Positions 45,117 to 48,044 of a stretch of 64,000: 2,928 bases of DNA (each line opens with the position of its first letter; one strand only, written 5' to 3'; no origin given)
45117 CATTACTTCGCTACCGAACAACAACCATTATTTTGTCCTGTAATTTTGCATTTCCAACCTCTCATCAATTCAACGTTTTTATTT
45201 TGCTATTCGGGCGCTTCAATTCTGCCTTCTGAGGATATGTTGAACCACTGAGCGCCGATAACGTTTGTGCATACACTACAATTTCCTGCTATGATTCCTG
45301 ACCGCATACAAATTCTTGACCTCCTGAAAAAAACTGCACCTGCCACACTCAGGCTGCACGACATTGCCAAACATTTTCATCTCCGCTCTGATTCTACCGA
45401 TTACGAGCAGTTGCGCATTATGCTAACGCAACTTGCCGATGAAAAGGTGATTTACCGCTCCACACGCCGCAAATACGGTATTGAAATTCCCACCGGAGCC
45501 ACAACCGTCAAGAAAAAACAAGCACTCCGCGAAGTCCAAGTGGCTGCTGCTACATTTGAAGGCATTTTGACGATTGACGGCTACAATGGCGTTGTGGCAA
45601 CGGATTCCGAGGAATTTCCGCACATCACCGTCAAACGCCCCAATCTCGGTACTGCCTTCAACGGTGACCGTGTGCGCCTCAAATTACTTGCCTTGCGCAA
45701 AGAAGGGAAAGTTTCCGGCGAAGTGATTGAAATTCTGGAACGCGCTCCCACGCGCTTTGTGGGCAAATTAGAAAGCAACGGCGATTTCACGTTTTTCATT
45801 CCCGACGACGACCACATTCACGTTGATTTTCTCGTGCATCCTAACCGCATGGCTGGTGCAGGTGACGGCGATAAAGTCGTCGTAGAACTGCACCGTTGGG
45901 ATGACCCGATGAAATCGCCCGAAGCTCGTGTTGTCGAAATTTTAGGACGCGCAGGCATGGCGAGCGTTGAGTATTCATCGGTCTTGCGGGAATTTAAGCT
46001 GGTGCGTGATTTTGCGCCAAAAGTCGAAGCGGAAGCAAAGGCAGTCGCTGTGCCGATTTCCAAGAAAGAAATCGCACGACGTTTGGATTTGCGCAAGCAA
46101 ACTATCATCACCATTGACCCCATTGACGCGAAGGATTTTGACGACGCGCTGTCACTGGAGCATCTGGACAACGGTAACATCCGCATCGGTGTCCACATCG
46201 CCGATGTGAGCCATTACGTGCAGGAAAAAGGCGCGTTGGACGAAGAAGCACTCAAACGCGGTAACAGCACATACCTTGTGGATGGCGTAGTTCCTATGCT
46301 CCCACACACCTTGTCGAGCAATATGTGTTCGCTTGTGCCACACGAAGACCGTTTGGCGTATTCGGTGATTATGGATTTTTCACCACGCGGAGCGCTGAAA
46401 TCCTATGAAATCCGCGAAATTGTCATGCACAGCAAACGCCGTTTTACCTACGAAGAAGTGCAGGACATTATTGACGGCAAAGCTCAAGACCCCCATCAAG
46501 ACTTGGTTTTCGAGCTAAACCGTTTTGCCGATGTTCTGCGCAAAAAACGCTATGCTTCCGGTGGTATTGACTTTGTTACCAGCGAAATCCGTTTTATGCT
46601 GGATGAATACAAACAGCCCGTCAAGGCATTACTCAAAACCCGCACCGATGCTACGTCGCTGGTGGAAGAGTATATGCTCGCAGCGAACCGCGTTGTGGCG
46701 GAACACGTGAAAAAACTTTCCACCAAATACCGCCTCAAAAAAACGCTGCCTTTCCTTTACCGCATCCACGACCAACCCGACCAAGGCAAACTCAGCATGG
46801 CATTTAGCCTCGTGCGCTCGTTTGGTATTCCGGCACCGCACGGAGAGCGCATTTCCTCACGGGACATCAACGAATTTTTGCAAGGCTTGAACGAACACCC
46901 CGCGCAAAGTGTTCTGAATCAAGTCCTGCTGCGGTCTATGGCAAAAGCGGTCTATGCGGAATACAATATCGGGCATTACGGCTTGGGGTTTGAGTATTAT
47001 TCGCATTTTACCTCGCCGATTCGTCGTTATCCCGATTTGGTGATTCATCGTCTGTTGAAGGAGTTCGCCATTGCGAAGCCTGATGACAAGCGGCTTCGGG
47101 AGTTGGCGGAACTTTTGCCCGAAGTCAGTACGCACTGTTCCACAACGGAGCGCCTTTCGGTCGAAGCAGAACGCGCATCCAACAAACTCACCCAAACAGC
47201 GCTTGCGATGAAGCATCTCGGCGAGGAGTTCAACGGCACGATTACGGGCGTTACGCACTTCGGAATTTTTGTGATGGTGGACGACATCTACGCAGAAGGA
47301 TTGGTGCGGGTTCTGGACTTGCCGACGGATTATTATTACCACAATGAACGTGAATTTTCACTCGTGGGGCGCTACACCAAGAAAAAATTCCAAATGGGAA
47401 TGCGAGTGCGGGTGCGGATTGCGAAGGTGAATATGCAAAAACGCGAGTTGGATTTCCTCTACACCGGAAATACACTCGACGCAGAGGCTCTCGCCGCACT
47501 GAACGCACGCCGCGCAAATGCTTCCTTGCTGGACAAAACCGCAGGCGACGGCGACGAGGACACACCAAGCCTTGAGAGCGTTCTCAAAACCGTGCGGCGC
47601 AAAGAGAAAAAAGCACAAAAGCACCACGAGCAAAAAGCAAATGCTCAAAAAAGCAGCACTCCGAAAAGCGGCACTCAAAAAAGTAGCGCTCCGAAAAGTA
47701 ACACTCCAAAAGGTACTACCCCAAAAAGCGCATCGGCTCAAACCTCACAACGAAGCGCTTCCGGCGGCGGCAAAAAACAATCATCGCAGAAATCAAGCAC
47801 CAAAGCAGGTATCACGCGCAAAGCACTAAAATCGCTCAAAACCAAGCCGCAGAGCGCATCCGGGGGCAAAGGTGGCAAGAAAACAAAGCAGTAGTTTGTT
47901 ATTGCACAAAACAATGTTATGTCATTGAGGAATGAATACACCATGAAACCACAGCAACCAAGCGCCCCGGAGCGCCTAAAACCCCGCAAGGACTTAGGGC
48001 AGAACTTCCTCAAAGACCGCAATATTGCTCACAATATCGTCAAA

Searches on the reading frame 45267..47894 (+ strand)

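Call 7: search_protein_families(library=ncbifam, proteins=[window:45267-47894:+], max_evalue=0.001)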
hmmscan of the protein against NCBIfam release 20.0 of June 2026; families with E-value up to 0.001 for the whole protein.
window:45267-47894:+ (875 aa): 9 families
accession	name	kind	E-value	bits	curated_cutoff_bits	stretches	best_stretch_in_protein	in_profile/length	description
TIGR02063.1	RNase_R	equivalog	3.8e-209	696.5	597.85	1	12-731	3-708/711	ribonuclease R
TIGR00358.1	3_prime_RNase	superfamily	1.9e-154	515.5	368.6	1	96-730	16-654/657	VacB/RNase II family 3'-5' exoribonuclease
NF008648.0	PRK11642.1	equivalog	6.5e-123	411.7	982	1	9-809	17-800/813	ribonuclease R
NF003455.0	PRK05054.1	equivalog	2e-57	194.8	542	1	124-728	48-639/645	exoribonuclease II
TIGR02062.1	RNase_B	equivalog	1.3e-46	158.9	641.9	1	108-672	34-585/646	exoribonuclease II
TIGR00448.1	rpoE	equivalog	4.2e-09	36.2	124.2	1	647-727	76-155/179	DNA-directed RNA polymerase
NF006333.0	PRK08563.1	equivalog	4.1e-07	29.8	143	1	653-727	83-155/188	DNA-directed RNA polymerase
NF004952.0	PRK06299.1-2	equivalog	0.00022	19.7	524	1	650-727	389-455/580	30S ribosomal protein S1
NF004956.0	PRK06299.1-6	equivalog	0.00067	18.4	711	0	627-727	348-435/554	30S ribosomal protein S1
